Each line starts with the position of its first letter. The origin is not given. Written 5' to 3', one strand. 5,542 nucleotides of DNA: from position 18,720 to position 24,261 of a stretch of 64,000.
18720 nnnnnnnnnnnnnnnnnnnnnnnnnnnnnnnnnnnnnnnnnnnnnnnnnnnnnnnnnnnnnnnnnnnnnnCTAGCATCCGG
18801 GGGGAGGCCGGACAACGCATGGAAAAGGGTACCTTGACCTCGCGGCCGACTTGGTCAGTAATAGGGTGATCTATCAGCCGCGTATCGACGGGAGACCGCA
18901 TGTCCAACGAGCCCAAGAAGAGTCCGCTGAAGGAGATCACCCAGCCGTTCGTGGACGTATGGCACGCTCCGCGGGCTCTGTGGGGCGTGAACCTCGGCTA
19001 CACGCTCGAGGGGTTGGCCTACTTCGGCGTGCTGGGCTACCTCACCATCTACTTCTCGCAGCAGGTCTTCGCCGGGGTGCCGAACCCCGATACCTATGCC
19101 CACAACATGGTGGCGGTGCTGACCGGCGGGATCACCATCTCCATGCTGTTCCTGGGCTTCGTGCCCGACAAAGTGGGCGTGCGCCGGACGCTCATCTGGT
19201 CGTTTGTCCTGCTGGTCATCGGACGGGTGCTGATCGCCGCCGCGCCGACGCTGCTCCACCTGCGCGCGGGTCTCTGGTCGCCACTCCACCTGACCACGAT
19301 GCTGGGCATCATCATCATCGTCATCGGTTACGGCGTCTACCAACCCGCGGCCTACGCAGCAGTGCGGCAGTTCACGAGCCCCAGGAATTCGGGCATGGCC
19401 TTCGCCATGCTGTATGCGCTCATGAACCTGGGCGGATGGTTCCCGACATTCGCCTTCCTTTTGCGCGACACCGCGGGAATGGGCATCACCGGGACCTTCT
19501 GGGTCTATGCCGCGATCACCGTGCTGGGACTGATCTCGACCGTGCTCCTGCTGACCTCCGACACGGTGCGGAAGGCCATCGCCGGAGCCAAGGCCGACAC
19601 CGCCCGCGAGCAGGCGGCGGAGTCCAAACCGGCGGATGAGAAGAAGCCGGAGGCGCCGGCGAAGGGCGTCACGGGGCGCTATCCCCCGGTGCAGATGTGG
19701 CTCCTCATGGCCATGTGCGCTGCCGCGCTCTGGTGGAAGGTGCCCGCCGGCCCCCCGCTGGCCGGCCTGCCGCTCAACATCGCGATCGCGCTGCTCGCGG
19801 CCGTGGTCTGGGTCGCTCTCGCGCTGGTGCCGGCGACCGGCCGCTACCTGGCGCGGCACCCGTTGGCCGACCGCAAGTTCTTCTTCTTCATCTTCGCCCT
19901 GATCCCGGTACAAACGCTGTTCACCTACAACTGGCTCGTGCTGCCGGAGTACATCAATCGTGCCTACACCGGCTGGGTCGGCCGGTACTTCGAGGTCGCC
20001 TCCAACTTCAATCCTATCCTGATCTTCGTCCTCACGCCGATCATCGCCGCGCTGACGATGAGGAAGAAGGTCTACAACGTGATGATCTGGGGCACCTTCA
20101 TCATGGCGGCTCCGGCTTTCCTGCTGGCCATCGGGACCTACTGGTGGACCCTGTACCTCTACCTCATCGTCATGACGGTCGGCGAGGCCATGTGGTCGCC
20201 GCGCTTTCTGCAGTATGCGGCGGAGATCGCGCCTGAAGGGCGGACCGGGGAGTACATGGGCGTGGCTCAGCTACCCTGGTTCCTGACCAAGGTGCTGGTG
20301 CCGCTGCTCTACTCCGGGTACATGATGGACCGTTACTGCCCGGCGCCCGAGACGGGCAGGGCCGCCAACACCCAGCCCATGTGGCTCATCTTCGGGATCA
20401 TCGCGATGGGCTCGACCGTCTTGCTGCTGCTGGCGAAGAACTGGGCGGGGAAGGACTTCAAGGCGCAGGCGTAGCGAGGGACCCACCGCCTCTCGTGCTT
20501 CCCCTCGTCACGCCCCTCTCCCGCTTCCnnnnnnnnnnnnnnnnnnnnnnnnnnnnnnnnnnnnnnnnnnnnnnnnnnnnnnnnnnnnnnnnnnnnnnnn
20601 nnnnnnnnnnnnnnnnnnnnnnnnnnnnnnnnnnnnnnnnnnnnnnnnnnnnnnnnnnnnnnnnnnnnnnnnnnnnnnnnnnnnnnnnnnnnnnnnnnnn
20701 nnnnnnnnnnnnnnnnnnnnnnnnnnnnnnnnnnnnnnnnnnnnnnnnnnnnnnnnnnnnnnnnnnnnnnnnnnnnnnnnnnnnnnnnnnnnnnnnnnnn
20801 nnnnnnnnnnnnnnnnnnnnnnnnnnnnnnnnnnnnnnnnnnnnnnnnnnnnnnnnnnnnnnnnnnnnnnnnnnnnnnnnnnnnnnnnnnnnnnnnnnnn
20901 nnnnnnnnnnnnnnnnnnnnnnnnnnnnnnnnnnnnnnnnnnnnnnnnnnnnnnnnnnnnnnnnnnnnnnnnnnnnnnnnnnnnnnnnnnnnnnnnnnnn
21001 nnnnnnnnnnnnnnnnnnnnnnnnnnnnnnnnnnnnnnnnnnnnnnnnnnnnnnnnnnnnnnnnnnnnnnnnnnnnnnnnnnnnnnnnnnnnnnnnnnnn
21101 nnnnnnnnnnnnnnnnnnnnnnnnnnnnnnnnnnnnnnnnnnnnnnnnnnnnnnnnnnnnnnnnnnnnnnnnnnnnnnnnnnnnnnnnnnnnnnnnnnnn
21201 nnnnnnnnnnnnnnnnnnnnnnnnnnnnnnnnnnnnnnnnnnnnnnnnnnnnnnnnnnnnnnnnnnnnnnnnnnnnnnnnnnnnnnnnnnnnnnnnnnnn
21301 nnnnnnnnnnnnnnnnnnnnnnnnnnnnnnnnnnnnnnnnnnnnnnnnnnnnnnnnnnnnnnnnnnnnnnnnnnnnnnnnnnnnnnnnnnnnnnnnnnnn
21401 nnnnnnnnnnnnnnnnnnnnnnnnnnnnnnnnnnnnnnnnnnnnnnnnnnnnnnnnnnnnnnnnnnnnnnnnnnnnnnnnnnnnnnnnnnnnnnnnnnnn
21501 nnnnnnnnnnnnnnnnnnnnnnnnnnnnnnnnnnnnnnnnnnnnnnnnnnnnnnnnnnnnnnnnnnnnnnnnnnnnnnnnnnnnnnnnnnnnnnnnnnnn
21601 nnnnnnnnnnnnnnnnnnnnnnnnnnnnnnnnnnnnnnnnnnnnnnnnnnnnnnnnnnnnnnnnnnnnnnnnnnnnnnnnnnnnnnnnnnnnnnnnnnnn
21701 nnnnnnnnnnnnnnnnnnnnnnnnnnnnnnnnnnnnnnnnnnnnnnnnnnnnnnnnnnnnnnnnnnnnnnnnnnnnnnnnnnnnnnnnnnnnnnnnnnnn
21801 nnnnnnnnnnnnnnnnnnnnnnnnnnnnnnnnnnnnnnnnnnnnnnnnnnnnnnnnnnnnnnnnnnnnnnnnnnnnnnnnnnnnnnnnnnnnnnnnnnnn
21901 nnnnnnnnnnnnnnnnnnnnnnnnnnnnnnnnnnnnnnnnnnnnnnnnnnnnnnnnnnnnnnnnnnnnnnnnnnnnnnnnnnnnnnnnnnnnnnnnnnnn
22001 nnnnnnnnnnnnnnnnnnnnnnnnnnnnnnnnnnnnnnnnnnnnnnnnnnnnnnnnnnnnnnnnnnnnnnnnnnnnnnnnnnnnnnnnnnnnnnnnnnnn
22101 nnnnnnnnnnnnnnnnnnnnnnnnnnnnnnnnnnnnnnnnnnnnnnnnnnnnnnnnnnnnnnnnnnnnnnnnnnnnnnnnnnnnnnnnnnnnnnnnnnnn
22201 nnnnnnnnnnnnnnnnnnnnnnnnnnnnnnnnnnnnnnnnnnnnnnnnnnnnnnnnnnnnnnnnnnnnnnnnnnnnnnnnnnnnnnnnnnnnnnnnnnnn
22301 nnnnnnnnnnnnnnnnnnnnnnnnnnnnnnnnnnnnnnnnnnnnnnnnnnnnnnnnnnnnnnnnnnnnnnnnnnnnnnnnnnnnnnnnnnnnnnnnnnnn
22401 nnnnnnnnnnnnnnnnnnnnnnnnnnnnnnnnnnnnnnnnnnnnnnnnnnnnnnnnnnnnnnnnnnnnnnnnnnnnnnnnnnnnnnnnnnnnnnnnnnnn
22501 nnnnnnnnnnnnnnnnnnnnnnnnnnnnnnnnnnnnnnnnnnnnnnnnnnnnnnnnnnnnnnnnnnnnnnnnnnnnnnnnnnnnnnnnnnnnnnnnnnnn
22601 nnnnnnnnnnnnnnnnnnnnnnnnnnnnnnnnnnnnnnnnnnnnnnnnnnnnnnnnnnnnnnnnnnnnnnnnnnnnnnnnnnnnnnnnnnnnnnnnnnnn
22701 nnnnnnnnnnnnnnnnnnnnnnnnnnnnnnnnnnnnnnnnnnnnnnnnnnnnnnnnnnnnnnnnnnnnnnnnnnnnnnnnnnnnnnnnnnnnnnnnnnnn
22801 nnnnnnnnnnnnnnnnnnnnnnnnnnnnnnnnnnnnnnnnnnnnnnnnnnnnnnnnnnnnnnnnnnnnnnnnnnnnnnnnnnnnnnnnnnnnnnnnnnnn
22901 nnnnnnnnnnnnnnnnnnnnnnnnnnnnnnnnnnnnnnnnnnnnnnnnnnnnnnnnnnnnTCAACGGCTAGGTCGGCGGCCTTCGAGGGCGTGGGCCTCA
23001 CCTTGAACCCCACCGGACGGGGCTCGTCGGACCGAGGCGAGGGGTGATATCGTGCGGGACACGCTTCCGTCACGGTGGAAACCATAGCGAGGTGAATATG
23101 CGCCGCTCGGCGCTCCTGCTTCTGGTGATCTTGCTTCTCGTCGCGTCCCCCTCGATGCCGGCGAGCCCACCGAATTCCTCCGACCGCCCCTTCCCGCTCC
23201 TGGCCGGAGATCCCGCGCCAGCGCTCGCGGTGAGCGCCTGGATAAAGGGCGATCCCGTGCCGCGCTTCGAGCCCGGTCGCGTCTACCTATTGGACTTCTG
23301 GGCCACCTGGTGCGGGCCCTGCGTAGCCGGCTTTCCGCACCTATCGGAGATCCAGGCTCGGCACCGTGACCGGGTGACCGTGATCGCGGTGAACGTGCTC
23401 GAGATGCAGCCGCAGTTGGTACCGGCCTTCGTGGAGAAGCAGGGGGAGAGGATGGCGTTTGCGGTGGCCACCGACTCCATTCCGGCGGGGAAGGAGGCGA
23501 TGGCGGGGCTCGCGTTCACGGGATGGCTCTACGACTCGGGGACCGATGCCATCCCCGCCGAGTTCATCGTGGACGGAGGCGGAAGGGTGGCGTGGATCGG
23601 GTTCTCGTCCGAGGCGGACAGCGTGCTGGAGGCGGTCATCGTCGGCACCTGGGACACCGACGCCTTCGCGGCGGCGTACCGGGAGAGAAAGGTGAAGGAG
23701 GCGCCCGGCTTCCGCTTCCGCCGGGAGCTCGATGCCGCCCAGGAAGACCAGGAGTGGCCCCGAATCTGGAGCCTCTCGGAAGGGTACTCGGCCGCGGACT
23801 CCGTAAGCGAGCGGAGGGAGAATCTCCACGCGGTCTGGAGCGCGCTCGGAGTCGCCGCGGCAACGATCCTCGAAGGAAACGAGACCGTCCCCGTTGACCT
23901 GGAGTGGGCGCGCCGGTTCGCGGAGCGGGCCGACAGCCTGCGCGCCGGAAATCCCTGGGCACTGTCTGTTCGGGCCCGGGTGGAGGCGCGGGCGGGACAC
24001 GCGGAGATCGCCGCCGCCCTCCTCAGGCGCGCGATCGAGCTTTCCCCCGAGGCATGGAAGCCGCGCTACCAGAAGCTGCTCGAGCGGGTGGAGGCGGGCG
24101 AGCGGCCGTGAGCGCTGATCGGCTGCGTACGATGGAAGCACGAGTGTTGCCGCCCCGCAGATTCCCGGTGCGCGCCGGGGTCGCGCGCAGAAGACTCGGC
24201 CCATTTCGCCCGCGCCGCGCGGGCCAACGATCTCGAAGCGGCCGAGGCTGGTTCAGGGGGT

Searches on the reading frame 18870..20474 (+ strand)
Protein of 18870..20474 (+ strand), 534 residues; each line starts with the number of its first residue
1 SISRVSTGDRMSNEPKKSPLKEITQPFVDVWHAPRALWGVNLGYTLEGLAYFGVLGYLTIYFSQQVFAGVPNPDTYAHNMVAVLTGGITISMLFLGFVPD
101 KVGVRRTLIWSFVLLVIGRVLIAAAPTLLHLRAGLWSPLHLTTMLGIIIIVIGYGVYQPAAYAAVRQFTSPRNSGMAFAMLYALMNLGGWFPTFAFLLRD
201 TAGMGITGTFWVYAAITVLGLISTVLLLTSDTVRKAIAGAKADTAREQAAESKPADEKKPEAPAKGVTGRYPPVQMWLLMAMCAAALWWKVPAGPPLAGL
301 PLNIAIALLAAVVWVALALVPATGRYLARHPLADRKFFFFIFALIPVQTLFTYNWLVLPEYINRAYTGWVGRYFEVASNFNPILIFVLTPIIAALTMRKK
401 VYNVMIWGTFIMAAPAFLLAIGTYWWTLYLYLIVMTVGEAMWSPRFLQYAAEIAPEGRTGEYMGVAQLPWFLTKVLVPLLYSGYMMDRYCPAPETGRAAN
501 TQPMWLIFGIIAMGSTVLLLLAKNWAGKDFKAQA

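Call 29: search_protein_families(library=pfam, proteins=[window:18870-20474:+], max_evalue=0.001)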
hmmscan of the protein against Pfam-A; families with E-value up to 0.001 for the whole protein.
window:18870-20474:+ (534 aa): 1 family
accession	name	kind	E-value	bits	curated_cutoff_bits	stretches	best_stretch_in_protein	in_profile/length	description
PF07690.21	MFS_1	-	9.4e-20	71.2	33.4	2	44-355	5-290/347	Major Facilitator Superfamily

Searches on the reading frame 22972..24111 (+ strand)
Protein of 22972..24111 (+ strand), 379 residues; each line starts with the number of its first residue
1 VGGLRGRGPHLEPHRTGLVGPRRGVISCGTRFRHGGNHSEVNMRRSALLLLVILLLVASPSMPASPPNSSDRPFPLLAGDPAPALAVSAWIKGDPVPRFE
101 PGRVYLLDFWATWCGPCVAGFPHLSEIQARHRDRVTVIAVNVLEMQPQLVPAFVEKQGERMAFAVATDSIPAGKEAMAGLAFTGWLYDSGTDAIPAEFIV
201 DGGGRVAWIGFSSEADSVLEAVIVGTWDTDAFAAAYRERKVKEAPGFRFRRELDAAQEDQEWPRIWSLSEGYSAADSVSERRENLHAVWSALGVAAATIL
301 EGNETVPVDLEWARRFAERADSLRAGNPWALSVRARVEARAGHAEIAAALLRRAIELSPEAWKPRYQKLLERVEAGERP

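Call 29: search_protein_families(library=pfam, proteins=[window:22972-24111:+], max_evalue=0.001)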
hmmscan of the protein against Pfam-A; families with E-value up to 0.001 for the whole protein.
window:22972-24111:+ (379 aa): 3 families
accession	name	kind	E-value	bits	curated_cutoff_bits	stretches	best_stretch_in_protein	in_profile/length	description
PF08534.16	Redoxin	-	2.2e-08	34.5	26.6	1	101-220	27-145/148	Redoxin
PF00085.26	Thioredoxin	-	2.3e-08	34.4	23.5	1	104-146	20-62/103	Thioredoxin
PF13905.12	Thioredoxin_8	-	0.00011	22.9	27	1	102-144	1-45/94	Thioredoxin-like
